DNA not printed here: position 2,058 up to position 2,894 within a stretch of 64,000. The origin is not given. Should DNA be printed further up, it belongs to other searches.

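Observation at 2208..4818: YfiR-like periplasmic protein paired with a chemoreceptor (MCP) instead of a diguanylate cyclase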

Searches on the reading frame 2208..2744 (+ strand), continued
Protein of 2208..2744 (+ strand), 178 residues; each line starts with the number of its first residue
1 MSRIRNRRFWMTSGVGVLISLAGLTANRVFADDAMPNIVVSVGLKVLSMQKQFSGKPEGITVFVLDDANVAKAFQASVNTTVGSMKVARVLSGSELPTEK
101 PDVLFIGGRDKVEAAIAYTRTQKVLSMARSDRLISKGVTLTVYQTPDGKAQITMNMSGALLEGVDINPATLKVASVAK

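Call 71: search_protein_families(library=pfam, proteins=[L014:2508-5768:-, L019:4715-6880:+, L030:4832-6817:+, L030:7483-8598:-, L030:8607-9101:-, L030:9671-10321:-, L023:3713-5839:+, L029:2867-4891:+], max_evalue=0.001)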
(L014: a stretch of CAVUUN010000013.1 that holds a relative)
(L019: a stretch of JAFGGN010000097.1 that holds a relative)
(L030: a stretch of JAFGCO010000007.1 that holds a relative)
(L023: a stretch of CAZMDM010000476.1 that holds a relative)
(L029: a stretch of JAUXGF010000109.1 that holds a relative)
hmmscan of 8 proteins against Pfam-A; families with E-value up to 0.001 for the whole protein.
L014:2508-5768:- (1086 aa): 3 families
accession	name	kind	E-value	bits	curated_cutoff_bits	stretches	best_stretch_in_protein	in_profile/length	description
PF25183.1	OMP_b-brl_4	-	3.3e-181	605.1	30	1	252-1067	2-833/838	Outer membrane beta barrel domain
PF13620.12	CarboxypepD_reg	-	4e-19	69.2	32.3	1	51-133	1-82/82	Carboxypeptidase regulatory-like domain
PF13715.12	CarbopepD_reg_2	-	1.3e-05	25.6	32.2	1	53-132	2-76/88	CarboxypepD_reg-like domain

L019:4715-6880:+ (721 aa): 2 families
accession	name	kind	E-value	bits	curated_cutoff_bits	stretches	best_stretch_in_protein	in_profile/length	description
PF07715.20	Plug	-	8.5e-20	71.7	23.9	1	52-169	3-107/107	TonB-dependent Receptor Plug Domain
PF00593.30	TonB_dep_Rec_b-barrel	-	3.5e-15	57.2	27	1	244-691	34-435/436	TonB dependent receptor-like, beta-barrel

L030:4832-6817:+ (661 aa): 3 families
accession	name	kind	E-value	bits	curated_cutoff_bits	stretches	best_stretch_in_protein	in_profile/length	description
PF00593.30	TonB_dep_Rec_b-barrel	-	2.5e-36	126.9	27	1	283-627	50-436/436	TonB dependent receptor-like, beta-barrel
PF07715.20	Plug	-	4.6e-19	69.3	23.9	1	60-171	3-107/107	TonB-dependent Receptor Plug Domain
PF14905.12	OMP_b-brl_3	-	1.1e-08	35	27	1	455-594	209-344/408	Outer membrane protein beta-barrel family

L030:7483-8598:- (371 aa): 0 families

L030:8607-9101:- (164 aa): 1 family
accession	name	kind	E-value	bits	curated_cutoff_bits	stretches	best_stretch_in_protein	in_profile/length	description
PF02472.21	ExbD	-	1.9e-14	54.3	25.4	1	19-160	7-126/128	Biopolymer transport protein ExbD/TolR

L030:9671-10321:- (216 aa): 1 family
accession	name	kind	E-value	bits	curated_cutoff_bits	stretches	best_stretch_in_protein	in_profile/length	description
PF01618.21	MotA_ExbB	-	2.2e-23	82.8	22.9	1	93-202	20-126/127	MotA/TolQ/ExbB proton channel family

L023:3713-5839:+ (708 aa): 2 families
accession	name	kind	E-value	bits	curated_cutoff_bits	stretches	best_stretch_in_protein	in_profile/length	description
PF07715.20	Plug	-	5e-24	85.3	23.9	1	53-170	3-107/107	TonB-dependent Receptor Plug Domain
PF00593.30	TonB_dep_Rec_b-barrel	-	4e-18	66.9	27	1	223-682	14-436/436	TonB dependent receptor-like, beta-barrel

L029:2867-4891:+ (674 aa): 2 families
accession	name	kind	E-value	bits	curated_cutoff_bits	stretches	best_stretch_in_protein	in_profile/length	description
PF00593.30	TonB_dep_Rec_b-barrel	-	1.1e-31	111.6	27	1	232-640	15-436/436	TonB dependent receptor-like, beta-barrel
PF07715.20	Plug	-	5.9e-19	69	23.9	1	58-166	2-107/107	TonB-dependent Receptor Plug Domain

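Call 72: search_protein_families(library=ncbifam, proteins=[L014:2508-5768:-, L019:4715-6880:+, L030:4832-6817:+, L023:3713-5839:+, L029:2867-4891:+], max_evalue=1e-10)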
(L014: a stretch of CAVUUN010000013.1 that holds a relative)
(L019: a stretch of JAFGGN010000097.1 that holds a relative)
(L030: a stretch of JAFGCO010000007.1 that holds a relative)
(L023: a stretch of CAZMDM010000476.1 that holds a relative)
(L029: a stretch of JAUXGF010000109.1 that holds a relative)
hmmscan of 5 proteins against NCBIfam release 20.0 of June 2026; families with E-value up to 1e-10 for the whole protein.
L014:2508-5768:- (1086 aa): 0 families

L019:4715-6880:+ (721 aa): 12 families
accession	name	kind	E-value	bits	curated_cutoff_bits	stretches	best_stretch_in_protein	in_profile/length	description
NF053590.1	TonB_dep_TOL0244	equivalog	6.8e-54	183.5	645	2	27-178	1-143/604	TOL_0244 family TonB-dependent receptor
TIGR01779.1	TonB-B12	equivalog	1.5e-20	73.3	599.7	1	34-204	25-182/614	TonB-dependent vitamin B12 receptor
NF010010.0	PRK13483.1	equivalog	6.4e-20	70.7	927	1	10-181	13-169/660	ligand-gated channel protein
NF007478.2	PRK10064.1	equivalog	8e-19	67.3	745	1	39-181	32-164/663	catecholate siderophore receptor CirA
TIGR01785.1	TonB-hemin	subfamily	9.6e-19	67.3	316.85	1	41-177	5-131/677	TonB-dependent heme/hemoglobin receptor family protein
TIGR01783.1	TonB-siderophor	subfamily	1.7e-18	66.6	223.5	1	54-368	2-246/649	TonB-dependent siderophore receptor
TIGR01786.1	TonB-hemlactrns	subfamily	6.1e-18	64.5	323.75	0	43-177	6-136/719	TonB-dependent hemoglobin/transferrin/lactoferrin family receptor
NF010038.0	PRK13513.1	equivalog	2e-16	59.7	942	1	39-180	37-170/659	ligand-gated channel protein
NF010011.0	PRK13484.1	equivalog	2.3e-14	52.6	1197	0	33-180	26-164/682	IreA family TonB-dependent siderophore receptor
NF007926.1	PRK10641.1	equivalog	1e-13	50.8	836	1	46-177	35-156/617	TonB-dependent vitamin B12 receptor BtuB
NF041676.1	FecA_OM_dicitr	equivalog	1.1e-12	46.7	1100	1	44-197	122-270/773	TonB-dependent Fe(3+) dicitrate receptor FecA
NF050067.1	TonBEntbctnRecCfrA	equivalog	2.9e-11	42.4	1200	1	35-178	24-161/698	TonB-dependent ferric enterobactin receptor CfrA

L030:4832-6817:+ (661 aa): 15 families
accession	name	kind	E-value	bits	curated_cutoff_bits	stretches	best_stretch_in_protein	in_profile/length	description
TIGR01785.1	TonB-hemin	subfamily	7.3e-42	143.7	316.85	2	407-656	407-672/677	TonB-dependent heme/hemoglobin receptor family protein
NF053590.1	TonB_dep_TOL0244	equivalog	1.4e-38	132.9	645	1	35-187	1-150/604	TOL_0244 family TonB-dependent receptor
TIGR01786.1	TonB-hemlactrns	subfamily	3.3e-38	131.5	323.75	1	405-635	429-689/719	TonB-dependent hemoglobin/transferrin/lactoferrin family receptor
TIGR01783.1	TonB-siderophor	subfamily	4e-34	118.3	223.5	2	414-655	408-643/649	TonB-dependent siderophore receptor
TIGR01779.1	TonB-B12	equivalog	6.6e-34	117.4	599.7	2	41-182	24-162/614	TonB-dependent vitamin B12 receptor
NF010010.0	PRK13483.1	equivalog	3.1e-32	111.4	927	2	33-181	21-167/660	ligand-gated channel protein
NF007926.1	PRK10641.1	equivalog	4.3e-31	108.1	836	1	51-212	33-189/617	TonB-dependent vitamin B12 receptor BtuB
NF010038.0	PRK13513.1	equivalog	1.8e-29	102.8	942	2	46-181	36-169/659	ligand-gated channel protein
NF007478.2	PRK10064.1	equivalog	3.1e-28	98.4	745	1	48-180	33-161/663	catecholate siderophore receptor CirA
NF010011.0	PRK13484.1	equivalog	3.3e-28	98.4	1197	2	48-191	33-174/682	IreA family TonB-dependent siderophore receptor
NF050067.1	TonBEntbctnRecCfrA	equivalog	1.2e-17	63.5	1200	0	44-182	25-163/698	TonB-dependent ferric enterobactin receptor CfrA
NF010012.0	PRK13486.1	equivalog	1.4e-17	63.4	924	0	374-553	377-565/696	TonB-dependent receptor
NF010048.1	PRK13524.1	subfamily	2e-17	62.9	493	0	47-185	39-185/744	FepA family TonB-dependent siderophore receptor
NF010051.0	PRK13528.1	subfamily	1.1e-15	57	583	0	45-183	32-179/727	FepA family TonB-dependent siderophore receptor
NF038289.1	Zn_piracy_ZnuD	exception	1.1e-12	47.4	950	0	454-633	487-661/685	zinc piracy TonB-dependent receptor ZnuD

L023:3713-5839:+ (708 aa): 17 families
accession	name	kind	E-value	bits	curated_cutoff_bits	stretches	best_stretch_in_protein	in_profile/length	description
NF053590.1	TonB_dep_TOL0244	equivalog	1.2e-48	166.1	645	1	30-202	3-167/604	TOL_0244 family TonB-dependent receptor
TIGR01783.1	TonB-siderophor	subfamily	1.1e-24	87.1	223.5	1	56-227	3-159/649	TonB-dependent siderophore receptor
TIGR01779.1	TonB-B12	equivalog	6e-22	77.9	599.7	1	38-207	28-185/614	TonB-dependent vitamin B12 receptor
NF010010.0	PRK13483.1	equivalog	3.6e-21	74.8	927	1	10-239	7-229/660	ligand-gated channel protein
TIGR01785.1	TonB-hemin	subfamily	2.9e-19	69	316.85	1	45-179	8-132/677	TonB-dependent heme/hemoglobin receptor family protein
NF010038.0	PRK13513.1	equivalog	3.8e-18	65.4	942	1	39-198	36-187/659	ligand-gated channel protein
NF007478.2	PRK10064.1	equivalog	1.3e-15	56.8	745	1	16-190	8-172/663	catecholate siderophore receptor CirA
TIGR01786.1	TonB-hemlactrns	subfamily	4.4e-15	55.1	323.75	0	44-178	9-136/719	TonB-dependent hemoglobin/transferrin/lactoferrin family receptor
NF010011.0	PRK13484.1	equivalog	3e-14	52.2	1197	1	13-181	7-164/682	IreA family TonB-dependent siderophore receptor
NF007926.1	PRK10641.1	equivalog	7.3e-14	51.2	836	1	58-196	47-170/617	TonB-dependent vitamin B12 receptor BtuB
NF050067.1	TonBEntbctnRecCfrA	equivalog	8.1e-13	47.5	1200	1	35-197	23-179/698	TonB-dependent ferric enterobactin receptor CfrA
TIGR01782.1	TonB-Xanth-Caul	subfamily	8.6e-13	47.4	310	0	61-392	29-363/868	TonB-dependent receptor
NF010051.0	PRK13528.1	subfamily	1.2e-12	46.9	583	0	49-187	43-183/727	FepA family TonB-dependent siderophore receptor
NF041676.1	FecA_OM_dicitr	equivalog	6.1e-12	44.3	1100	1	46-187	123-260/773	TonB-dependent Fe(3+) dicitrate receptor FecA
NF010012.0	PRK13486.1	equivalog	1.3e-11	43.7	924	1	38-180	25-162/696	TonB-dependent receptor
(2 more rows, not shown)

L029:2867-4891:+ (674 aa): 15 families
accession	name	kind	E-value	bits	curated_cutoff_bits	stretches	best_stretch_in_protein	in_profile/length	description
TIGR01779.1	TonB-B12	equivalog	5.6e-42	144.1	599.7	1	39-646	23-594/614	TonB-dependent vitamin B12 receptor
TIGR01783.1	TonB-siderophor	subfamily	1.6e-35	122.8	223.5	1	61-646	2-621/649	TonB-dependent siderophore receptor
TIGR01786.1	TonB-hemlactrns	subfamily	7.7e-34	117.1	323.75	1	389-673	386-718/719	TonB-dependent hemoglobin/transferrin/lactoferrin family receptor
TIGR01785.1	TonB-hemin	subfamily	6.8e-33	114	316.85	1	48-673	5-676/677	TonB-dependent heme/hemoglobin receptor family protein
NF053590.1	TonB_dep_TOL0244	equivalog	8.7e-28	97.3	645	1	36-211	3-177/604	TOL_0244 family TonB-dependent receptor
NF007926.1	PRK10641.1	equivalog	2.2e-27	95.9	836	1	41-646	24-597/617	TonB-dependent vitamin B12 receptor BtuB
NF010010.0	PRK13483.1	equivalog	7.9e-24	83.6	927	1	32-175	21-166/660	ligand-gated channel protein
NF007478.2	PRK10064.1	equivalog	3.6e-22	78.4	745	1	45-173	31-159/663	catecholate siderophore receptor CirA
NF050067.1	TonBEntbctnRecCfrA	equivalog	3.6e-17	61.9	1200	1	41-174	23-160/698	TonB-dependent ferric enterobactin receptor CfrA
NF010038.0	PRK13513.1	equivalog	1.3e-16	60.3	942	1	44-175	35-168/659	ligand-gated channel protein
NF010011.0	PRK13484.1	equivalog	1.2e-15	56.9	1197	1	45-565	31-562/682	IreA family TonB-dependent siderophore receptor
NF010012.0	PRK13486.1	equivalog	1.3e-13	50.3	924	0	44-188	25-173/696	TonB-dependent receptor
NF010048.1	PRK13524.1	subfamily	1.8e-13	49.8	493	0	391-645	430-711/744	FepA family TonB-dependent siderophore receptor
NF049947.1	TonB_dep_PCPU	exception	8.3e-12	44.1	800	0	141-239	134-236/685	TonB-dependent receptor, PCPU motif-type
NF010051.0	PRK13528.1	subfamily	5.6e-11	41.4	583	0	462-644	506-701/727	FepA family TonB-dependent siderophore receptor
